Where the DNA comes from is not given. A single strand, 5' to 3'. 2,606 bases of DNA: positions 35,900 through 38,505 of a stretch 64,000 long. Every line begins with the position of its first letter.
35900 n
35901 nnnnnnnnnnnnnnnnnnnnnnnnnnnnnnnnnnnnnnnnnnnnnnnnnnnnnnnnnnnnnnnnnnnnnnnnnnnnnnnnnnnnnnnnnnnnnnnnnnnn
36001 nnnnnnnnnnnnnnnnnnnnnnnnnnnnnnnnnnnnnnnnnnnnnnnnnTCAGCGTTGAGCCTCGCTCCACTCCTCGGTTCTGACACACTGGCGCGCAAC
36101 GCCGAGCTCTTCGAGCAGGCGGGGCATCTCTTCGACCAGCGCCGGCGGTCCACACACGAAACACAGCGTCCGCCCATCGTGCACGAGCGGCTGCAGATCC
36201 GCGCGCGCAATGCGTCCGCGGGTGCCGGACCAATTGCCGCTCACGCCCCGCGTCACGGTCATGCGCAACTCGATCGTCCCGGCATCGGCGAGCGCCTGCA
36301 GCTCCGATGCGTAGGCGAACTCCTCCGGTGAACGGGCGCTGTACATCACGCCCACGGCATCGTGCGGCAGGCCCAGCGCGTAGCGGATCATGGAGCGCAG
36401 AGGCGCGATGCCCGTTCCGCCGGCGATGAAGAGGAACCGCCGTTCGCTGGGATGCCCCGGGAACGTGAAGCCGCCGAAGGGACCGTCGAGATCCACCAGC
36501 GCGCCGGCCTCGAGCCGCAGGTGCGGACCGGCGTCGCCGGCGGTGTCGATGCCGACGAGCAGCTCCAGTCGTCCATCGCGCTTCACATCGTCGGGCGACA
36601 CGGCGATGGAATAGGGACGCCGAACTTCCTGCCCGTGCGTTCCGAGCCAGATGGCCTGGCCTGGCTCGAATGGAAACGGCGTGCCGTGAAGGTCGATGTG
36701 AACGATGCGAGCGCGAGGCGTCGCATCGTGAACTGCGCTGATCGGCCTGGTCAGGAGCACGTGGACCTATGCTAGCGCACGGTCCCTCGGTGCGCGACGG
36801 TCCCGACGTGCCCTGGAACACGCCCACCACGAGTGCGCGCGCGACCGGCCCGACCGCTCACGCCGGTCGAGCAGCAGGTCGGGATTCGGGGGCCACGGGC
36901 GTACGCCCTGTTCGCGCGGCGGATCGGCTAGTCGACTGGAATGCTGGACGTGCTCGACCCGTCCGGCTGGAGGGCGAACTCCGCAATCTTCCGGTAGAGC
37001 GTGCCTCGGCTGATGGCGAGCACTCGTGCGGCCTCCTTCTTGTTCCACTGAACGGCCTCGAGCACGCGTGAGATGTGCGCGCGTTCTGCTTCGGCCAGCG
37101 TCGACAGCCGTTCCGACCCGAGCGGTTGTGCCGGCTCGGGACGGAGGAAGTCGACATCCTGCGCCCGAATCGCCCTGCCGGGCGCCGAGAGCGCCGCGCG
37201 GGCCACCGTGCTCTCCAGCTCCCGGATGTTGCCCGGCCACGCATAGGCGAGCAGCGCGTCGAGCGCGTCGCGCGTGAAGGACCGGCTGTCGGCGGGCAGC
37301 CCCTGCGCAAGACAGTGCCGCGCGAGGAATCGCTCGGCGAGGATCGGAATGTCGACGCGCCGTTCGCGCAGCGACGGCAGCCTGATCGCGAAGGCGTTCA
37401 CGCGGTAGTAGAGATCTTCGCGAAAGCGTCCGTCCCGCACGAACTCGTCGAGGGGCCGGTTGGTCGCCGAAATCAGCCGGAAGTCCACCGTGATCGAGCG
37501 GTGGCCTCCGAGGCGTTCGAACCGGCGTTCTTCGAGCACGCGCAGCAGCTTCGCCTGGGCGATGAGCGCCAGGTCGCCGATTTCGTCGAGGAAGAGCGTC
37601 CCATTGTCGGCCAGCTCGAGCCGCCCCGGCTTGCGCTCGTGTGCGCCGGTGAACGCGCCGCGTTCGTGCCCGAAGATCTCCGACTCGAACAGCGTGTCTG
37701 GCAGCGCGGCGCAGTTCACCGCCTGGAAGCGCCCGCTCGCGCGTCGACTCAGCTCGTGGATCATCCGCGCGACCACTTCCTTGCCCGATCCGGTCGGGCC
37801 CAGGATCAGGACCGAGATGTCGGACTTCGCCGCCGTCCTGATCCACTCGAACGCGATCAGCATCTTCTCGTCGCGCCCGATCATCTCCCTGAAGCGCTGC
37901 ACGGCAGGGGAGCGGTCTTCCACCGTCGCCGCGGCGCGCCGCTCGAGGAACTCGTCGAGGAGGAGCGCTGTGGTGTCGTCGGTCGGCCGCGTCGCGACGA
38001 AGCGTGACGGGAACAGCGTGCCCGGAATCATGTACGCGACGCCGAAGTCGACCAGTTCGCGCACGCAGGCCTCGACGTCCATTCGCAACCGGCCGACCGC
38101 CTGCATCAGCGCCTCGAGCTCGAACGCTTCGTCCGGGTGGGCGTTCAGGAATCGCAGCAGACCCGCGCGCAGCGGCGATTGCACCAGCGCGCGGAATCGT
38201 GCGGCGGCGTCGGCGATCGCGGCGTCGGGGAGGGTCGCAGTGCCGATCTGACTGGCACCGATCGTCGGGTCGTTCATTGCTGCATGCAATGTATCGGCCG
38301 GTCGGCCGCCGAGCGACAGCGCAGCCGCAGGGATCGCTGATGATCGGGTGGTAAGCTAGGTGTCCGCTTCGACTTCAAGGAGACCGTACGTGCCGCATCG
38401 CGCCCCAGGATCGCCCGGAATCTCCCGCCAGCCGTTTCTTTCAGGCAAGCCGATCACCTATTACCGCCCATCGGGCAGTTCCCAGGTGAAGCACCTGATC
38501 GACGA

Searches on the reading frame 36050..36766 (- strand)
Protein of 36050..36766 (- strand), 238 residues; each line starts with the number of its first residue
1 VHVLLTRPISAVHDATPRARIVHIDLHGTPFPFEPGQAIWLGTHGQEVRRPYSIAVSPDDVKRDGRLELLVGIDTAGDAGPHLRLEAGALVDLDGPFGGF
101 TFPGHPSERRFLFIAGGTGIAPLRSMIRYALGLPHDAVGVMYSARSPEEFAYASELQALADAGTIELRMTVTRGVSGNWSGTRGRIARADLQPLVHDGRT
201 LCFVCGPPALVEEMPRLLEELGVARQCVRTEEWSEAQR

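Call 43: search_protein_families(library=pfam, proteins=[window:36050-36766:-], max_evalue=0.001)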
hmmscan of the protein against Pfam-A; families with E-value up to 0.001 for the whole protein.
window:36050-36766:- (238 aa): 2 families
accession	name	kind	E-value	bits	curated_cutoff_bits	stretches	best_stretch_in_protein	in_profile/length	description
PF00175.26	NAD_binding_1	-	1.3e-15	58.4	22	1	113-212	1-105/109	Oxidoreductase NAD-binding domain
PF00970.30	FAD_binding_6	-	0.00011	22.9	21.1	1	31-101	28-98/99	Oxidoreductase FAD-binding domain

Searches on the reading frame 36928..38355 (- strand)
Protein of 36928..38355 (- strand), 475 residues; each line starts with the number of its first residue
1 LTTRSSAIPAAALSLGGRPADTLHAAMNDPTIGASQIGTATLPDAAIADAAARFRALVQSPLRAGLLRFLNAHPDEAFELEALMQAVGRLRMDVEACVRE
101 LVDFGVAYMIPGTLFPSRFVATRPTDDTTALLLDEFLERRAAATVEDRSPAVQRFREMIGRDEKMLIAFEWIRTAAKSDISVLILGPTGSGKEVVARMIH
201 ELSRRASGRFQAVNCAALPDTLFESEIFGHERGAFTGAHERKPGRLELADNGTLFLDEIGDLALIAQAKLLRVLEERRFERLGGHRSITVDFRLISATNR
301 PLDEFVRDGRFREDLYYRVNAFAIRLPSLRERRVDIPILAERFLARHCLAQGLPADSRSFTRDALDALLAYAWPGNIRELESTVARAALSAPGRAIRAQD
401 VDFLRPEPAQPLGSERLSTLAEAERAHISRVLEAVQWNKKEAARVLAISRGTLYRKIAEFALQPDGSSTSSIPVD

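Call 43: search_protein_families(library=pfam, proteins=[window:36928-38355:-], max_evalue=0.001)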
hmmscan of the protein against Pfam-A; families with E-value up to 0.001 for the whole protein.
window:36928-38355:- (475 aa): 6 families
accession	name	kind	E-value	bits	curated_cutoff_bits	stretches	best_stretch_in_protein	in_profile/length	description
PF00158.32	Sigma54_activat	-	7.1e-67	224.7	20.2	1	158-324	1-167/168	Sigma-54 interaction domain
PF25601.1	AAA_lid_14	-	1.2e-18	67.2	27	1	330-401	1-70/87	AAA+ ATPase lid domain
PF14532.12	Sigma54_activ_2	-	5.9e-17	62.6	25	1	169-329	11-138/138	Sigma-54 interaction domain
PF02954.25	HTH_8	-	8.1e-13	48.3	22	1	419-460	1-42/42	Bacterial regulatory protein, Fis family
PF07728.20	AAA_5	-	2.6e-07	31.2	22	1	182-301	2-124/139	AAA domain (dynein-related subfamily)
PF01078.27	Mg_chelatase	-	2.8e-07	30.6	20.3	0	237-299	93-157/207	Magnesium chelatase, subunit ChlI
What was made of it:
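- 36928..38355 (-): Candidate partner, uncertain: a sigma-54 enhancer-binding protein (Sigma54_activat + HTH_8) whose N-terminal 157 aa are not a receiver domain. It is the only sigma-54 activator in the window. Pfam (call 43).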
